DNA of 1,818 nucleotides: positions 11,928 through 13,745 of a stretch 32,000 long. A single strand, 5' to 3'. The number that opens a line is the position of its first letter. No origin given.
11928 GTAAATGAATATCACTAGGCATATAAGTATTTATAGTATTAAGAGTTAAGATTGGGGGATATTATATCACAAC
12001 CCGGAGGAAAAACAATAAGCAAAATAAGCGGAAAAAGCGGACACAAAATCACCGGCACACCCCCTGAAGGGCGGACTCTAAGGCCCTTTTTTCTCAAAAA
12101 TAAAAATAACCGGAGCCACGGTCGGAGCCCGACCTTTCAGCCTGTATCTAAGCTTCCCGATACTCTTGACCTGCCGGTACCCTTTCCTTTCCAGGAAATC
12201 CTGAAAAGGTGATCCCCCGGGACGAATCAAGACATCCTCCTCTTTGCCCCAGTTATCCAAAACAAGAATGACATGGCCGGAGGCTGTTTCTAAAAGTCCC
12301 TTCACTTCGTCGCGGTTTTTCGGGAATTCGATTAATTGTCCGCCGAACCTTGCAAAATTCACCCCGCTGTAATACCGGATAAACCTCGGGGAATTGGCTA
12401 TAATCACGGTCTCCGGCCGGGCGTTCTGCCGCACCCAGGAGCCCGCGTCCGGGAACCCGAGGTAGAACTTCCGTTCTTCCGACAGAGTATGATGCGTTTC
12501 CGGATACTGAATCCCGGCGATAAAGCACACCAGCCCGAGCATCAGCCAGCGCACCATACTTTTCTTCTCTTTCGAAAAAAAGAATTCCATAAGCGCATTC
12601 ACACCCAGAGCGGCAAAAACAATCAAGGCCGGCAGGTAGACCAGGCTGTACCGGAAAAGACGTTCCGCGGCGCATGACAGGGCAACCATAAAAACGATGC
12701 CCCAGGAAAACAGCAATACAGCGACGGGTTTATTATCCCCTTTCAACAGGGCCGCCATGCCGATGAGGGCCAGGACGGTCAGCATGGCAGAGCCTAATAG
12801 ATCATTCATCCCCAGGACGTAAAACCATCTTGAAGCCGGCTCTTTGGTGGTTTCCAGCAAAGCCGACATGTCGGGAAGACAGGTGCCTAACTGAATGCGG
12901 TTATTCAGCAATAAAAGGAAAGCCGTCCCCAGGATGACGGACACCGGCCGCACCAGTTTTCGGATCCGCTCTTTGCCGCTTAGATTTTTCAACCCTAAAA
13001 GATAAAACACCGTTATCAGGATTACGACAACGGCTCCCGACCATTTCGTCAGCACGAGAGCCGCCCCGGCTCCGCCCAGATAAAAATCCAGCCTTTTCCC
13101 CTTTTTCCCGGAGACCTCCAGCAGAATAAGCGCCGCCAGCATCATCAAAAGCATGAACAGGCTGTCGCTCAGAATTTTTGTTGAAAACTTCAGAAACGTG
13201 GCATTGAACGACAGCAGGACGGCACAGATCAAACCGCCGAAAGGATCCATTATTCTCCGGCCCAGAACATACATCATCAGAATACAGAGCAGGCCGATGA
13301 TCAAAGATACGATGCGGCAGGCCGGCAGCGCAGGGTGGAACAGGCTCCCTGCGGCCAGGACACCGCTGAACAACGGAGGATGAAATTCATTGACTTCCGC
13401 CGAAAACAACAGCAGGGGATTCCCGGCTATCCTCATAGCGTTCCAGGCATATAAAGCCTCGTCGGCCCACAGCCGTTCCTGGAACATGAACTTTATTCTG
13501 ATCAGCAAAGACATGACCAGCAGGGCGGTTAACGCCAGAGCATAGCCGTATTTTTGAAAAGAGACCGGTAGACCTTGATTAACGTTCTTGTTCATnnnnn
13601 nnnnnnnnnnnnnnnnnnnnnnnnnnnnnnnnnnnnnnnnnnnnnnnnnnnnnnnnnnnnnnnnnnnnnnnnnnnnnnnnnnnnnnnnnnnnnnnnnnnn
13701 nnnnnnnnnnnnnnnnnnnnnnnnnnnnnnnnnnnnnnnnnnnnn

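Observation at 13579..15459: GT-C membrane protein with oligosaccharyltransferase-like motifs next to bacillosamine-type sugar genes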

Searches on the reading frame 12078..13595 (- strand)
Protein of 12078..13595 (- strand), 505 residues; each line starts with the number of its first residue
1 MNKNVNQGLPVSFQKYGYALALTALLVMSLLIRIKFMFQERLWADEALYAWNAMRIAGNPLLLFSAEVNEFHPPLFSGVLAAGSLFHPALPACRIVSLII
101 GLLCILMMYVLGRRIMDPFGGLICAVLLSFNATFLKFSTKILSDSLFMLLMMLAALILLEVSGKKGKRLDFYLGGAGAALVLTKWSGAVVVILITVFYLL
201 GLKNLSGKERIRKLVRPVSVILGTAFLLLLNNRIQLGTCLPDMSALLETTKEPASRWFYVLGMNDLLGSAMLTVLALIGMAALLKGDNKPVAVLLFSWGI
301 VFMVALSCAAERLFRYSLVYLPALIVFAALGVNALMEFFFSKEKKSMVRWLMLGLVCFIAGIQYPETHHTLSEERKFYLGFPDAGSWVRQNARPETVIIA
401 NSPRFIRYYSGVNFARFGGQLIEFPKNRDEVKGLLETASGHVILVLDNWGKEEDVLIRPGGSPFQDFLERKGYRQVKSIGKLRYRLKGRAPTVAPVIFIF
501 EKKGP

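Call 3: search_protein_families(library=pfam, proteins=[window:12078-13595:-], max_evalue=0.1)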
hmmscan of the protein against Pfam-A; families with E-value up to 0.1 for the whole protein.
window:12078-13595:- (505 aa): 4 families
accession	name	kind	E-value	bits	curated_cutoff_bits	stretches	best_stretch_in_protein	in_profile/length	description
PF13231.12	PMT_2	-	1.2e-09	39.1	26.1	1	72-203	2-133/160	Dolichyl-phosphate-mannose-protein mannosyltransferase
PF02366.24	PMT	-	2.8e-09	37.3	22.7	1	92-207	84-205/245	Dolichyl-phosphate-mannose-protein mannosyltransferase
PF02516.20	STT3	-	0.0065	16.5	24.5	1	91-227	96-235/405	Oligosaccharyl transferase STT3, N-terminal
PF01699.29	Na_Ca_ex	-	0.01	16.2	24.9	1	237-310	46-115/151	Sodium/calcium exchanger protein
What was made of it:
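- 12078..13595 (-): Partner gene: 505-aa PMT_2/ArnT-type GT-C (DEALY, HPPLF). Pfam PMT_2 1.2e-9 and PMT 2.8e-9 (call 3).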

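Call 4: search_protein_families(library=ncbifam, proteins=[window:12078-13595:-], max_evalue=0.1)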
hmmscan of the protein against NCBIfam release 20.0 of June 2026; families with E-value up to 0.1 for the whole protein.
window:12078-13595:- (505 aa): 2 families
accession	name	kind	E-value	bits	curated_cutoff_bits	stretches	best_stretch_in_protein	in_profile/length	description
TIGR03663.1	TIGR03663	subfamily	5e-06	25.8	126.25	1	21-202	3-182/435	flippase activity-associated protein Agl23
TIGR04154.1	archaeo_STT3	subfamily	1.8e-05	23.3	450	1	93-201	98-224/831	oligosaccharyl transferase, archaeosortase A system-associated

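Call 52: find_homologous_proteins(query=window:12078-13595:-, max_evalue=0.001)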
Query window:12078-13595:- (505 aa): 10 proteins with E <= 0.001 among 8000 candidates.
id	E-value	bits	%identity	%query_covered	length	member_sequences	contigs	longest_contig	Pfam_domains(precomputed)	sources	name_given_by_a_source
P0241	0.0e+0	1114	100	100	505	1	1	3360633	PF02366.25,PF13231.13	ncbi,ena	-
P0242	2.2e-210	718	63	100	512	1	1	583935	PF13231.13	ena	-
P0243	2.5e-92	329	37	93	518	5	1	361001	PF13231.13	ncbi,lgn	-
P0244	8.1e-91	324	36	94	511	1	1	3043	-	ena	-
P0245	2.8e-83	299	37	99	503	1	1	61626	PF03901.24,PF13231.13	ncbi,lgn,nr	ncbi:MAG: glycosyltransferase family 39 protein [Candidatus Omnitrophica bacterium]|nr:glycosyltrans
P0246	5.2e-74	268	34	92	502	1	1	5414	PF13231.13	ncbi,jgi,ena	-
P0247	1.4e-63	234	29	97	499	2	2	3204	-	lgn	-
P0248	2.6e-55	206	31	96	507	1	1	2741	PF13231.13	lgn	-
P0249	5.0e-52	196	29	93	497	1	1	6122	PF13231.13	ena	-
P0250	3.4e-6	44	29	26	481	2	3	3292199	PF13231.13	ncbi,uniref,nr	ncbi:glycosyltransferase family 39 protein [Leptospira levettii]|uniref:glycosyltransferase family 3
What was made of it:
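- Tried and rejected: All I learned is that the neighbour's exact sequence lies on a 3.36-Mb contig (call 52).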

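Call 53: find_encoding_contigs(protein=P0241, flank=3000, max_places=2)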
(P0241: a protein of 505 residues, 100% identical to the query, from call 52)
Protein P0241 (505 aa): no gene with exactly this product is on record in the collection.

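Call 56: list_cluster_members(proteins=[P0241])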
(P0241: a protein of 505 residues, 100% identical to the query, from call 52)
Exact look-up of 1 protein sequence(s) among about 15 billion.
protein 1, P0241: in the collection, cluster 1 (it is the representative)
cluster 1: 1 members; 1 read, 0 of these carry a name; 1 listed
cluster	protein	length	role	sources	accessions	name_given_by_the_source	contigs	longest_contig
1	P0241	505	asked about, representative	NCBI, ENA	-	-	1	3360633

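Call 67: predict_structure(alignment_id=A5)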
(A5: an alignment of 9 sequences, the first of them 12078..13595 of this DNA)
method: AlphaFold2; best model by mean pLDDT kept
length: 505 residues; sequences in the alignment: 9
mean_pLDDT: 82.8   pTM: 0.84
mean pLDDT of the five models: 82.8, 82.5, 81.3, 81.1, 79.6
residues with pLDDT >= 90: 194; 70-90: 230; 50-70: 55; < 50: 26
segments of 3 or more residues with pLDDT < 50: 1-9, 247-251, 452-460
pLDDT, mean of each block of 10 residues (from residue 1): 40 72 93 77 73 86 85 82 69 82 96 93 94 84 86 94 77 95 90 95 88 94 94 86 54 70 87 94 90 95 84 84 96 91 85 89 81 68 92 91 87 88 81 81 82 43 79 88 58 79 83
secondary structure, 60 per line:
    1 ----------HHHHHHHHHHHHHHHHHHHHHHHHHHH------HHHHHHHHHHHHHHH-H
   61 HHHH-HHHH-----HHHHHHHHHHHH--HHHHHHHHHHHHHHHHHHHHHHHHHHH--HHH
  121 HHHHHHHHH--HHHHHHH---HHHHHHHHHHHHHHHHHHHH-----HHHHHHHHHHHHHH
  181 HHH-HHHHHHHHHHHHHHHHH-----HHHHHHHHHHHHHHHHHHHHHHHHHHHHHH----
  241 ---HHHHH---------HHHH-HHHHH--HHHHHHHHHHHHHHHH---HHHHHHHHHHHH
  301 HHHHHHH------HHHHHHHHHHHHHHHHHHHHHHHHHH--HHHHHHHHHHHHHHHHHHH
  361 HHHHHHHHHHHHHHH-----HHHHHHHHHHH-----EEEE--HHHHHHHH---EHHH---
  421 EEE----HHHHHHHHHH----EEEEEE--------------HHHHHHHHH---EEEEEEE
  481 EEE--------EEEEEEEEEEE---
elements in order: H11-37 H44-58 H60-64 H66-69 H75-86 H89-115 H118-129 H132-138 H142-161 H167-183 H185-201 H207-236 H244-248 H258-261 H263-267 H270-285 H289-307 H314-339 H342-375 H381-391 E397-400 H403-410 E421-423 H428-437 E442-447 H462-470 E474-483 E492-502
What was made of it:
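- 12078..13595 (-): AF2 model pLDDT 82.8 (call 67).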

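Call 70: fold_search(model_id=the predicted structure, library=pdb)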
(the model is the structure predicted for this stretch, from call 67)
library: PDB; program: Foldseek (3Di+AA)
matches with E <= 10: 560; with E <= 0.001: 28
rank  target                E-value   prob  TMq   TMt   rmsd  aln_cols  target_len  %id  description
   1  5ezm                  5.9e-09  1.00  0.67  0.64   7.7       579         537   13  Crystal Structure of ArnT from Cupriavidus metallidurans in the apo state (released 2016-02-17)
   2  5f15                  1.0e-08  1.00  0.63  0.60   8.2       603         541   12  Crystal Structure of ArnT from Cupriavidus metallidurans bound to Undecaprenyl phosphate (released 2016-02-17)
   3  9s6t_A                2.2e-08  1.00  0.58  0.61   6.8       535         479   13  Ternary cryo-EM structure of chicken ALG12 with Dol25-PP-GlcNAc2Man7, Dol25-P-Man, and Fab (released 2026-03-18)
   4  9n9j_I                6.0e-08  1.00  0.60  0.45   7.7       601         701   12  Structure of a GRP94 folding intermediate engaged with a CCDC134- and FKBP11-bound secretory translocon (released 2025-11-19)
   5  7oci_F                1.4e-07  1.00  0.66  0.54   9.4       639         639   12  Cryo-EM structure of yeast Ost6p containing oligosaccharyltransferase complex (released 2022-02-16)
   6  8pn9_A                2.3e-07  1.00  0.58  0.46  12.2       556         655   12  Structure of human oligosaccharyltransferase OST-A complex bound to NGI-1 (released 2024-05-08)
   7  8b6l_I                2.3e-07  1.00  0.61  0.47  13.4       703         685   11  Subtomogram average of the human Sec61-TRAP-OSTA-translocon (released 2022-12-07)
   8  6s7o_A                2.6e-07  1.00  0.65  0.52  11.8       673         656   11  Cryo-EM structure of human oligosaccharyltransferase complex OST-A (released 2019-12-18)
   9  7e9s_A                2.6e-07  1.00  0.56  0.35  10.2       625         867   14  Archaeal oligosaccharyltransferase AglB from Archaeoglobus fulgidus in complex with an inhibitory peptide and a dolich (released 2021-09-08)
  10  6ezn_F                3.0e-07  1.00  0.59  0.47  11.5       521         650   13  Cryo-EM structure of the yeast oligosaccharyltransferase (OST) complex (released 2018-01-17)
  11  6s7t_A                6.9e-07  1.00  0.66  0.49  10.3       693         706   12  Cryo-EM structure of human oligosaccharyltransferase complex OST-B (released 2019-12-18)
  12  8age_A                1.5e-06  1.00  0.59  0.48  11.0       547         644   12  Structure of yeast oligosaccharylransferase complex with acceptor peptide bound (released 2022-12-07)
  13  6gxc_A                1.5e-06  1.00  0.53  0.39   9.2       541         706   14  Bacterial oligosaccharyltransferase PglB in complex with an inhibitory peptide and a reactive lipid-linked oligosaccha (released 2018-11-14)
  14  6ftg_5                1.8e-06  1.00  0.59  0.48  13.4       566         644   13  Subtomogram average of OST-containing ribosome-translocon complexes from canine rough microsomal membranes (released 2018-03-21)
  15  5ogl_A                2.6e-06  1.00  0.55  0.40   9.0       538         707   14  Structure of bacterial oligosaccharyltransferase PglB in complex with an acceptor peptide and an lipid-linked oligosac (released 2017-10-25)
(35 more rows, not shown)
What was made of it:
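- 12078..13595 (-): Foldseek top hit ArnT, 5.9e-9, TMq 0.67 (call 70).
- On STT3/AglB/PglB oligosaccharyltransferase (GT66): A PMT_2 control also hits STT3 at about 1e-7 (call 70).
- The neighbour's own model hits ArnT first at TMq 0.67 (call 70).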
